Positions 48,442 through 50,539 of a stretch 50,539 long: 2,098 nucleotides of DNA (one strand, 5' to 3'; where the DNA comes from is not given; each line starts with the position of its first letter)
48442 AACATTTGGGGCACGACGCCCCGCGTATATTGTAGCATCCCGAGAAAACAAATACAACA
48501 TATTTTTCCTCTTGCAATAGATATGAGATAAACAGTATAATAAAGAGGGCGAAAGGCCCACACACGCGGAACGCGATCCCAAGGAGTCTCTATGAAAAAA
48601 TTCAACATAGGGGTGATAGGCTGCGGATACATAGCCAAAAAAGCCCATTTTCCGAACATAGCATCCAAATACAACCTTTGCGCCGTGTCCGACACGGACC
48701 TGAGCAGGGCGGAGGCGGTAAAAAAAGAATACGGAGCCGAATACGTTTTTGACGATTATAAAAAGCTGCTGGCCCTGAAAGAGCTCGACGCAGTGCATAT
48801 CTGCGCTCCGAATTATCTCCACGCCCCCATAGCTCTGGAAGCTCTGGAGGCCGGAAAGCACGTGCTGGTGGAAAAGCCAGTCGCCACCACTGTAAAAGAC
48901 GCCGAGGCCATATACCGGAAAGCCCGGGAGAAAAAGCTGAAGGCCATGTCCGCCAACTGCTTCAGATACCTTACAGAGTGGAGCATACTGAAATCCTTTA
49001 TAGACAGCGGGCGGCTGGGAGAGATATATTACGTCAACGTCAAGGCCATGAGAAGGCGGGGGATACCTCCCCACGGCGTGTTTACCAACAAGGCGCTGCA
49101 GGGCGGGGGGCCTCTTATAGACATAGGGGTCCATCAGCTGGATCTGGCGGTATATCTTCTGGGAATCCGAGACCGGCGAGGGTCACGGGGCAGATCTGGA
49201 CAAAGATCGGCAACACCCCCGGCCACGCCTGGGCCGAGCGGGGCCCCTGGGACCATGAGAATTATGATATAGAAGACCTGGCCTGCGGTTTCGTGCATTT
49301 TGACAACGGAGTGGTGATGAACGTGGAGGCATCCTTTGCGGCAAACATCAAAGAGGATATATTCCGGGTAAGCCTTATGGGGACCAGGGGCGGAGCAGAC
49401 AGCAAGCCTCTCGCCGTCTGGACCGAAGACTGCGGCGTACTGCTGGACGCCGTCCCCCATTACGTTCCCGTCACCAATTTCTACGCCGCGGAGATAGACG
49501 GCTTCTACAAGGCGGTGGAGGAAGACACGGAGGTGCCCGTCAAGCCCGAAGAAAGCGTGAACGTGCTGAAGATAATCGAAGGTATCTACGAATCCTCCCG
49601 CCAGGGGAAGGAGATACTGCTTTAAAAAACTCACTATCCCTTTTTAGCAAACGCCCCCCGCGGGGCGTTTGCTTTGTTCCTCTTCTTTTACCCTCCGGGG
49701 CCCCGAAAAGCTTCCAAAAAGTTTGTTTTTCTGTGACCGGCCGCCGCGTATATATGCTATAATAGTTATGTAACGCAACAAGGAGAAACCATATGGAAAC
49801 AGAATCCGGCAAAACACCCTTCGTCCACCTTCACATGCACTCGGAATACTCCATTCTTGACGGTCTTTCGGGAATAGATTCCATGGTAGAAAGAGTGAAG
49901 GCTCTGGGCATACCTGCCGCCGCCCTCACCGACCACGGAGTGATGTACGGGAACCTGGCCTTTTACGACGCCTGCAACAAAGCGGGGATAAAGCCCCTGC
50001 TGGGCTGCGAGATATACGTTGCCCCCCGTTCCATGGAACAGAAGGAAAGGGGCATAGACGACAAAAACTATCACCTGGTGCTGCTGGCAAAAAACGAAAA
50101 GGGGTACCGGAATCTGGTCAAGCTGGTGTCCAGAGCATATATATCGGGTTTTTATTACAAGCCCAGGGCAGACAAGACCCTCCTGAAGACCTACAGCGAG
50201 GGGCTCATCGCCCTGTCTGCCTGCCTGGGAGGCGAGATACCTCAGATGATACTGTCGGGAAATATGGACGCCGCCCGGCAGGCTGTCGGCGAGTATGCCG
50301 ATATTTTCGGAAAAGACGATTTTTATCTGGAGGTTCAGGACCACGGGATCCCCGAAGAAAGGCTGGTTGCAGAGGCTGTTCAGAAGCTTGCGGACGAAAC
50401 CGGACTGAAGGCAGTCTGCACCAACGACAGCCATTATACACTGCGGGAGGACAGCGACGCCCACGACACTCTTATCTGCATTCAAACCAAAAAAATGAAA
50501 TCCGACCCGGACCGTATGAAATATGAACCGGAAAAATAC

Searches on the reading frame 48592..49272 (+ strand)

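Call 20: search_protein_families(library=ncbifam, proteins=[window:48592-49272:+], max_evalue=0.01)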
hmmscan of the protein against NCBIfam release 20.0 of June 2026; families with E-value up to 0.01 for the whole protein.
window:48592-49272:+ (226 aa): 10 families
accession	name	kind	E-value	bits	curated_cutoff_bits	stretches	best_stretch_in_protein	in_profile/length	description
NF040723.1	UDP-GlcNAcDh_Arch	equivalog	6e-33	114.7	450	1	5-191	2-178/302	UDP-N-acetylglucosamine 3-dehydrogenase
TIGR04380.1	myo_inos_iolG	equivalog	2.1e-30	105.8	355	1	3-191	1-186/330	inositol 2-dehydrogenase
NF052479.1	LevoglcsnDh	equivalog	3.5e-30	105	650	1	1-191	1-203/386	levoglucosan dehydrogenase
NF008607.0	PRK11579.1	subfamily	3.2e-27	95.4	330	1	3-192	4-191/346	oxidoreductase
NF058561.1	BT_2158_fam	equivalog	1e-17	63.9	750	1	3-165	35-195/487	glycoside 3-dehydrogenase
NF007574.0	PRK10206.1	equivalog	3.4e-17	62.5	352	1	5-208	4-205/345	oxidoreductase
NF052679.1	InsChiInosDhIolG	equivalog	9.2e-17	61.1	540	1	4-150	3-153/343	bifunctional inositol 2-dehydrogenase/D-chiro-inositol 1-dehydrogenase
NF041392.1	XylDh_Gfo6_Halo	equivalog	4.9e-16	58.4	350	1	5-191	18-213/350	D-xylose 1-dehydrogenase Gfo6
NF058563.1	BT_2159_fam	equivalog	6.1e-12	45.2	650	1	5-188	2-181/350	disaccharide 3-dehydrogenase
NF009830.0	PRK13304.1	equivalog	1.5e-06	27.9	267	1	5-94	3-91/265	aspartate dehydrogenase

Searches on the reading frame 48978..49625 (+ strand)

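Call 11: search_protein_families(library=pfam, proteins=[window:48978-49625:+], max_evalue=0.01)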
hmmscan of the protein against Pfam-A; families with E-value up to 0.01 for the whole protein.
window:48978-49625:+ (215 aa): 2 families
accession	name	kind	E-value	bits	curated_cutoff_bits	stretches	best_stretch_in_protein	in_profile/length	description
PF02894.22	GFO_IDH_MocA_C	-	9.7e-11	42.3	22.9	1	94-213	81-216/218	Oxidoreductase family, C-terminal alpha/beta domain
PF22725.1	GFO_IDH_MocA_C3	-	2.6e-05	24.7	27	1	68-139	67-122/124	GFO/IDH/MocA C-terminal domain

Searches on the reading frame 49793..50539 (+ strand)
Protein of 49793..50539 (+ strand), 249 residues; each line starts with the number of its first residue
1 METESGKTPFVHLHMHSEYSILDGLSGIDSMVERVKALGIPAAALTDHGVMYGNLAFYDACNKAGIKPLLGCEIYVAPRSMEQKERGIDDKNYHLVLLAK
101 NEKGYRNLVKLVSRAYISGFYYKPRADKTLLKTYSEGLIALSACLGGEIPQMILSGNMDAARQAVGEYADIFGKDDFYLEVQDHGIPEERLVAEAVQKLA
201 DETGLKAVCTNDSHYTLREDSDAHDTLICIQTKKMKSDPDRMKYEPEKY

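Call 56: find_homologous_proteins(query=window:49793-50539:+, max_evalue=1e-30)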
Query window:49793-50539:+ (249 aa): 7055 proteins with E <= 1e-30 among 8000 candidates; the best 120 are listed.
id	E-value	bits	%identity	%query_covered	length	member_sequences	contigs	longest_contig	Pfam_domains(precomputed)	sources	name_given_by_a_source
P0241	8.7e-164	561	100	100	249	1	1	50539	PF02811.27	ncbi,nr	ncbi:MAG: PHP domain-containing protein, partial [Abditibacteriota bacterium]|nr:PHP domain-containi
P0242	1.2e-92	328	59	96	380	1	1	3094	PF02811.27,PF07733.19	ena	-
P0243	6.0e-92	326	60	96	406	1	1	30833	PF02811.27,PF07733.19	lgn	-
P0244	4.8e-90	320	58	96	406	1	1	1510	PF02811.27,PF07733.19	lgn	-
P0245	1.5e-87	311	56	96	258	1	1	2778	PF02811.27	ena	-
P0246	2.2e-87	311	57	97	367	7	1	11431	PF02811.27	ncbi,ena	-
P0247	2.6e-87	311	56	97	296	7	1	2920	PF02811.27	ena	-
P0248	4.3e-87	310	57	94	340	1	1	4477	PF02811.27,PF07733.19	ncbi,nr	ncbi:MAG TPA: PHP domain-containing protein, partial [Syntrophomonas sp.]|nr:PHP domain-containing p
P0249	9.3e-87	309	56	96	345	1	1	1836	PF02811.27,PF07733.19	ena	-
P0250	9.8e-87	309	54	97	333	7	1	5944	PF02811.27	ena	-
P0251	1.2e-86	308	56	97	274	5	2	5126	PF02811.27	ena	-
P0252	1.4e-86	308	55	96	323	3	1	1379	PF02811.27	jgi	-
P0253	2.2e-86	308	58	96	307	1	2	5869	PF02811.27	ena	-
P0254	8.0e-86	306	56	96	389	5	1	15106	PF00581.26,PF02811.27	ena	-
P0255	8.2e-86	306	57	96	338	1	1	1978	PF02811.27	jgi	jgi:DNA polymerase-3 subunit alpha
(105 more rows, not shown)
